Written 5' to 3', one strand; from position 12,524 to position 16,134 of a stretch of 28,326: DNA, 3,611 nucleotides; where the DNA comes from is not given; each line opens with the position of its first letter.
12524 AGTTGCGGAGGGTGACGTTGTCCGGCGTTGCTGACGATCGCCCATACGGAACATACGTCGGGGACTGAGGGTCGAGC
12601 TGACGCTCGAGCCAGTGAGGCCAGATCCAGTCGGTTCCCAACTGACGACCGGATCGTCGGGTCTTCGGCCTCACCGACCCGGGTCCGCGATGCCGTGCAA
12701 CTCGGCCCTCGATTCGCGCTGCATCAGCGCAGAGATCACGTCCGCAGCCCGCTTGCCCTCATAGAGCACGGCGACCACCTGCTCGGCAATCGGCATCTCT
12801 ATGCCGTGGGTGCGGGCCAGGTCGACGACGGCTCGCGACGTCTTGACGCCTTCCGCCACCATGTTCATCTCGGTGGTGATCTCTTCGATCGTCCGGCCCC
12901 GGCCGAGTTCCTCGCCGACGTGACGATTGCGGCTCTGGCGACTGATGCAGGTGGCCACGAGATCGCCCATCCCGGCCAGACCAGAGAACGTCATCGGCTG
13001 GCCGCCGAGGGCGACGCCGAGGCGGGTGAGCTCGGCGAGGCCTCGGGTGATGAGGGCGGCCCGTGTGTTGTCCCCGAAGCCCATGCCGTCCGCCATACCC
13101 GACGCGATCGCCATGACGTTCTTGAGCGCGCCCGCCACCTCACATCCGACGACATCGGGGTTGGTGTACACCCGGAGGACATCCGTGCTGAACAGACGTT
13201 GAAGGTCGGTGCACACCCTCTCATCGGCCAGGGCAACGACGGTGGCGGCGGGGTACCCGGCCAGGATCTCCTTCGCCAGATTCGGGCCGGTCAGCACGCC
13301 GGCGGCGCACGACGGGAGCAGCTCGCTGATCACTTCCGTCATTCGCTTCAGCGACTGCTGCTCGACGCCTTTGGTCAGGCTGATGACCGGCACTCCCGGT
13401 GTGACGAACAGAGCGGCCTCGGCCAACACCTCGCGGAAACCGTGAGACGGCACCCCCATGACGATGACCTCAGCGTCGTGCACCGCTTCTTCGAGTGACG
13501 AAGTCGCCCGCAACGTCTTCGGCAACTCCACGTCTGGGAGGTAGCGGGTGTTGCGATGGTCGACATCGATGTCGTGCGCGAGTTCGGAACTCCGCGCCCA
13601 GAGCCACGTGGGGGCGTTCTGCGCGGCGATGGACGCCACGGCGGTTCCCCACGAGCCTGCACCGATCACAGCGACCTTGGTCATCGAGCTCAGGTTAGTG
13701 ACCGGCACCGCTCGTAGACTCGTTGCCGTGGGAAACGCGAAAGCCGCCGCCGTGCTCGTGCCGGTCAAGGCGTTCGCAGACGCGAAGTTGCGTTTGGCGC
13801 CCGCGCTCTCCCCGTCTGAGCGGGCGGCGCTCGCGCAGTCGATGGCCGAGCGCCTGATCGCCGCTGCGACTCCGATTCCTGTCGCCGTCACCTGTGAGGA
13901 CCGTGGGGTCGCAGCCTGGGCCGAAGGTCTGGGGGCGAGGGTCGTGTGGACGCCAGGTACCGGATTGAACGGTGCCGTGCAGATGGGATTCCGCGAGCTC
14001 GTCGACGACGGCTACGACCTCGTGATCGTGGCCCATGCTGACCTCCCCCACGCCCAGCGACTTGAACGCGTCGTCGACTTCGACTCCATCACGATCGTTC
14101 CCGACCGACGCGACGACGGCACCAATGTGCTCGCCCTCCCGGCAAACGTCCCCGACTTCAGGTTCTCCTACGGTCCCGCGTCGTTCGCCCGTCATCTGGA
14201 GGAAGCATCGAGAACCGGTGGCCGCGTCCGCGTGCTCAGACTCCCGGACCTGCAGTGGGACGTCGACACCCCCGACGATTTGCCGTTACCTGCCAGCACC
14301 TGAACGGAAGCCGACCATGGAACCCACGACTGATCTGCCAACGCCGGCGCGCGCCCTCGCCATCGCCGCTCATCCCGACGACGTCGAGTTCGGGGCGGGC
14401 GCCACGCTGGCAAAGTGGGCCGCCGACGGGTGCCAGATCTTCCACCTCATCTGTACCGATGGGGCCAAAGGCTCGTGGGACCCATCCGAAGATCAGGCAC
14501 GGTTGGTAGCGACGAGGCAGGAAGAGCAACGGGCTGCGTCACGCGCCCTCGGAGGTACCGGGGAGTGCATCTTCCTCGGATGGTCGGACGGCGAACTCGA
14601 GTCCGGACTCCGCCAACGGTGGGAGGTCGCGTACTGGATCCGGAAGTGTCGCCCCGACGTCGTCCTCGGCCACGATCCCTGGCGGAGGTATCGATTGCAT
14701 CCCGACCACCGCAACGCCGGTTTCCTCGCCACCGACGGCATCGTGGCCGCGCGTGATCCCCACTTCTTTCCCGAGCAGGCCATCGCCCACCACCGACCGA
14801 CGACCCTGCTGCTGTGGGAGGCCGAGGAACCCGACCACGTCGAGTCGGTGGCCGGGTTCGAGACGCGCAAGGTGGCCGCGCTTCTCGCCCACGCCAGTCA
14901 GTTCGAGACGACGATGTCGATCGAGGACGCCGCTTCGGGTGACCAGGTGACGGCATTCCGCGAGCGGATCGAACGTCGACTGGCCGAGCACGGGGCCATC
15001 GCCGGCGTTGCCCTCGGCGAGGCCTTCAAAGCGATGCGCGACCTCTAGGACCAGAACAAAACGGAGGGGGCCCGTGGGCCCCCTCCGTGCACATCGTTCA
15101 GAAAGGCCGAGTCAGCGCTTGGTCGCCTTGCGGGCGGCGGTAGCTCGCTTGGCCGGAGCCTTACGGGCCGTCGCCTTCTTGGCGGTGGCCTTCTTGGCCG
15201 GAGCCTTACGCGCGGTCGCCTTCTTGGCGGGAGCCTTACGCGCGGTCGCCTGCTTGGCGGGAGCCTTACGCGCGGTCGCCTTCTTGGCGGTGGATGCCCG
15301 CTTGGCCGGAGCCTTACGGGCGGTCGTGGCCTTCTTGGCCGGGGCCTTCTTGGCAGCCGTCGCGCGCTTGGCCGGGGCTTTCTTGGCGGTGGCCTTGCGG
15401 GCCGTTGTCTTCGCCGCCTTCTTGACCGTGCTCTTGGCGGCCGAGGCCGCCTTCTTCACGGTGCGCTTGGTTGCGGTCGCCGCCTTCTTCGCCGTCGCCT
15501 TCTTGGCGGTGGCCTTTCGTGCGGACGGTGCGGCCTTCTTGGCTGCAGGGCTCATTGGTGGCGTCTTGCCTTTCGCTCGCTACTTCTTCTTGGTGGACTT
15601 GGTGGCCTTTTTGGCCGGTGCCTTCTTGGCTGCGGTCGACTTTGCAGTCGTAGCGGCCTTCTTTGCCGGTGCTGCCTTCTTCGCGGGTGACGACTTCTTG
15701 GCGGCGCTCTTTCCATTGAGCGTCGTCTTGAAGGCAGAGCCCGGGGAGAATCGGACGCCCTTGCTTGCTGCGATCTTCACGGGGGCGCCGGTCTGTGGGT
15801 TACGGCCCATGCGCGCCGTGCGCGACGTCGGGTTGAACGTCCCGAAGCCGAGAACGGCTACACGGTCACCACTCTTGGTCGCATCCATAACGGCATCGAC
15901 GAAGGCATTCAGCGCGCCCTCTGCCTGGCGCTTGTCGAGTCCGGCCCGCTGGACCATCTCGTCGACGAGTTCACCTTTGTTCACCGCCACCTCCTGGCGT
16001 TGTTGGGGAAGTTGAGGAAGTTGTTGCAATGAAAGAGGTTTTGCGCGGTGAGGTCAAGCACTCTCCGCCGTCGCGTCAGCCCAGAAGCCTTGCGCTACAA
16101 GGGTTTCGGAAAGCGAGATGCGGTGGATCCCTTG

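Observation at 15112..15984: HU and a stand-alone histone-H1-like gene are in the same frame, separated by one TAG: split or read-through HupB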

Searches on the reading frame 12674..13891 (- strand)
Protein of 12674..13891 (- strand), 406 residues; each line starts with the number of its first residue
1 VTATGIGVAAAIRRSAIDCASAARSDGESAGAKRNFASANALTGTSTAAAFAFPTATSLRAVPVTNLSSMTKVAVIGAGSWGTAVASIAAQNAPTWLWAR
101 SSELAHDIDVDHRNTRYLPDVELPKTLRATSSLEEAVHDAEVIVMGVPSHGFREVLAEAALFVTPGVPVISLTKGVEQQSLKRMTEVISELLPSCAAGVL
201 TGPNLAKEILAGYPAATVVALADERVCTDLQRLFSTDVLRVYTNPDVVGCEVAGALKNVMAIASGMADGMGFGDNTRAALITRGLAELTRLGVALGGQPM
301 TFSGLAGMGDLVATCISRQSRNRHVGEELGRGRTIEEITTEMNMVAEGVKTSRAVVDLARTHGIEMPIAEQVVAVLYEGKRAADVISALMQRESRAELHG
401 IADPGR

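Call 6: search_protein_families(library=pfam, proteins=[window:12674-13891:-], max_evalue=0.01)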
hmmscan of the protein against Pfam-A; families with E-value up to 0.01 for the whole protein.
window:12674-13891:- (406 aa): 6 families
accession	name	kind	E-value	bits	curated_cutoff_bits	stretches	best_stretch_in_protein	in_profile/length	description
PF07479.19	NAD_Gly3P_dh_C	-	3.2e-58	196.4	25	1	246-386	1-141/142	NAD-dependent glycerol-3-phosphate dehydrogenase C-terminus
PF01210.29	NAD_Gly3P_dh_N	-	6.6e-50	169.6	23.1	1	72-226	1-157/158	NAD-dependent glycerol-3-phosphate dehydrogenase N-terminus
PF20618.3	GPD_NAD_C_bact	-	4.5e-23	82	27.6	1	306-372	1-66/66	Bacterial GPD, NAD-dependent C-terminal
PF03807.23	F420_oxidored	-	3.6e-07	31.1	21.6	1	72-173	1-92/94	NADP oxidoreductase coenzyme F420-dependent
PF02558.23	ApbA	-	0.00014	22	22.2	1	73-185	1-110/150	Ketopantoate reductase PanE/ApbA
PF03446.21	NAD_binding_2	-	0.0021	18.5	21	0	72-206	1-126/161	NAD binding domain of 6-phosphogluconate dehydrogenase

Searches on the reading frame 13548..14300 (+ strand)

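Call 6: search_protein_families(library=pfam, proteins=[window:13548-14300:+], max_evalue=0.01)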
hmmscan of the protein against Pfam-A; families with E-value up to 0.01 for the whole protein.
window:13548-14300:+ (251 aa): 1 family
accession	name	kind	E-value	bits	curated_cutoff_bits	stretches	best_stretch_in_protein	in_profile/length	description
PF01983.22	CofC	-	6e-24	84.9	22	1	68-245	2-179/217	Guanylyl transferase CofC like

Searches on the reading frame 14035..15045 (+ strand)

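Call 6: search_protein_families(library=pfam, proteins=[window:14035-15045:+], max_evalue=0.01)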
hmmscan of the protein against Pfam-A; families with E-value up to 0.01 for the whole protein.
window:14035-15045:+ (337 aa): 1 family
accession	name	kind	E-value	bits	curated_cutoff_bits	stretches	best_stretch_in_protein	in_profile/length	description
PF02585.22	PIG-L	-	6e-25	88.6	28.2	1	108-233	1-126/129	GlcNAc-PI de-N-acetylase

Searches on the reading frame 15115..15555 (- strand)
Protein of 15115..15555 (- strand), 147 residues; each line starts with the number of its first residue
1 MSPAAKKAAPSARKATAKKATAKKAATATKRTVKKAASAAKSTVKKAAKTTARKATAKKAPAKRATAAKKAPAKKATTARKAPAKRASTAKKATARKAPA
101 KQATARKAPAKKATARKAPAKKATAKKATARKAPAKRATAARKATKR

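Call 6: search_protein_families(library=pfam, proteins=[window:15115-15555:-], max_evalue=0.01)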
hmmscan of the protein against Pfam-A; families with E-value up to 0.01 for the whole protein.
window:15115-15555:- (147 aa): 2 families
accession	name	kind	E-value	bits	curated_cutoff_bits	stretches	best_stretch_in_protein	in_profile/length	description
PF07382.16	HC2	-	2e-13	51.3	40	2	43-145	19-121/194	Histone H1-like nucleoprotein HC2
PF02095.21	Extensin_1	-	0.0053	17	105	1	48-137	47-143/171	Extensin-like protein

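Call 32: search_protein_families(library=ncbifam, proteins=[window:15115-15555:-], max_evalue=0.01)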
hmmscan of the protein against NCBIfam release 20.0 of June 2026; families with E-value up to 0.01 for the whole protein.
window:15115-15555:- (147 aa): 3 families
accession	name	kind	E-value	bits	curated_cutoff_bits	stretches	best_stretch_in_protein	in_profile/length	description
NF038053.1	hist_H1_lk_Burk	equivalog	1.8e-07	31.6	80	1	4-144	4-158/195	histone H1-like DNA-binding protein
NF050153.2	Rv3852_fam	equivalog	7.3e-06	26.5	100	2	100-144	25-69/145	Rv3852 family protein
NF038052.1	histone_lik_HC2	exception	6.7e-05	23.1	135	0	12-144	20-148/201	histone H1-like DNA-binding protein Hc2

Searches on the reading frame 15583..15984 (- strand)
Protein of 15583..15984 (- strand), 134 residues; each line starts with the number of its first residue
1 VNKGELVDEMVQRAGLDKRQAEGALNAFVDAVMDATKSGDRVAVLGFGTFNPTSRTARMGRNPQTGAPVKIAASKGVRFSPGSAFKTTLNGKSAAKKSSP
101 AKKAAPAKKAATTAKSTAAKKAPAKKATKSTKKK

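Call 6: search_protein_families(library=pfam, proteins=[window:15583-15984:-], max_evalue=0.01)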
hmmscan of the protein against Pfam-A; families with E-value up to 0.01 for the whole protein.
window:15583-15984:- (134 aa): 2 families
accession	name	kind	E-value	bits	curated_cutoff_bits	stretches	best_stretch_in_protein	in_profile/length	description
PF00216.26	Bac_DNA_binding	-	2.2e-27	95.6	22.4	1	1-90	1-90/90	Bacterial DNA-binding protein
PF18291.6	HU-HIG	-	1.7e-06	28.5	26.2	1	4-94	35-123/125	HU domain fused to wHTH, Ig, or Glycine-rich motif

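Call 18: find_related_loci(query=window:15583-15984:-, collection=metagenome_contigs, flank=1500)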
Query window:15583-15984:- (134 aa) in metagenome_contigs; peptide patterns used: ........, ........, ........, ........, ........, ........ (x = any residue, [..] = any of these).
600 stretches matched a pattern (row limit reached: there are more); 73 encode a relative of the query (tblastn E <= 1e-3); 73 distinct loci.
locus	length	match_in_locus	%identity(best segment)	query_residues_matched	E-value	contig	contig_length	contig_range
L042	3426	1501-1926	45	1-131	1e-31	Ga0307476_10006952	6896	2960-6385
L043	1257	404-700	53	1-99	8e-28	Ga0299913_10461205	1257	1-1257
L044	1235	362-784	44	1-123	3e-27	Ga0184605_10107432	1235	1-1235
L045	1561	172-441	53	3-92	4e-26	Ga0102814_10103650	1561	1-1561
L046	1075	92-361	49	1-90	4e-25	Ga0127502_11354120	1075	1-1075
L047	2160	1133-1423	47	1-97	2e-24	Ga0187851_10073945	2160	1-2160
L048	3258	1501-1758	48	1-86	4e-24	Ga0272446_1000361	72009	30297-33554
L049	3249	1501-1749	49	1-83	1e-22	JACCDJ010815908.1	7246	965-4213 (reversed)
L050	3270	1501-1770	51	1-90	3e-22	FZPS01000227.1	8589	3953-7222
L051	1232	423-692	47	1-90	2e-22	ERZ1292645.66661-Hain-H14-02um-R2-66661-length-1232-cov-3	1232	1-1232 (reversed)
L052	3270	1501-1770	44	1-90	2e-22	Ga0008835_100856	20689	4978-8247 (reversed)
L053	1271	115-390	46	1-92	3e-20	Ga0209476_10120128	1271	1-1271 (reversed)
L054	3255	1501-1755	47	1-86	9e-20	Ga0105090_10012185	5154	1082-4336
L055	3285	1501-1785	41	1-90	2e-19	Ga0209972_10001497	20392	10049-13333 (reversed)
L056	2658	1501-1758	43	1-86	1e-19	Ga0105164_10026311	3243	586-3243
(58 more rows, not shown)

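Call 32: search_protein_families(library=ncbifam, proteins=[window:15583-15984:-], max_evalue=0.01)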
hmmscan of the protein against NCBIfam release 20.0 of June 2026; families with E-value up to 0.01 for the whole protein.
window:15583-15984:- (134 aa): 8 families
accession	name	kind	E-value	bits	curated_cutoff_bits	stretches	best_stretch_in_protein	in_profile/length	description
NF007945.0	PRK10664.1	equivalog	1.4e-20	73.6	157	1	1-90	1-90/90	nucleoid-associated protein HU-beta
NF008023.0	PRK10753.1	equivalog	2.2e-20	72.8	162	1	1-87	1-87/90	nucleoid-associated protein HU-alpha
NF001401.0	PRK00285.1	equivalog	7.3e-20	71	111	1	2-96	7-101/103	integration host factor subunit alpha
NF001222.0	PRK00199.1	equivalog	3.8e-17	62.3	115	1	1-91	1-92/95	integration host factor subunit beta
TIGR00987.1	himA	equivalog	7.2e-16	58.4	120.25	1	3-93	4-94/96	integration host factor subunit alpha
TIGR00988.1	hip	equivalog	1.9e-14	53.7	119.95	1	1-91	1-92/94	integration host factor subunit beta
NF009671.0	PRK13192.1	subfamily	0.0007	19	243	1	32-124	132-225/231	bifunctional urease subunit gamma/beta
TIGR01201.1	HU_rel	subfamily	0.0029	17.5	68.6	1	5-123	35-157/170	HU family DNA-binding protein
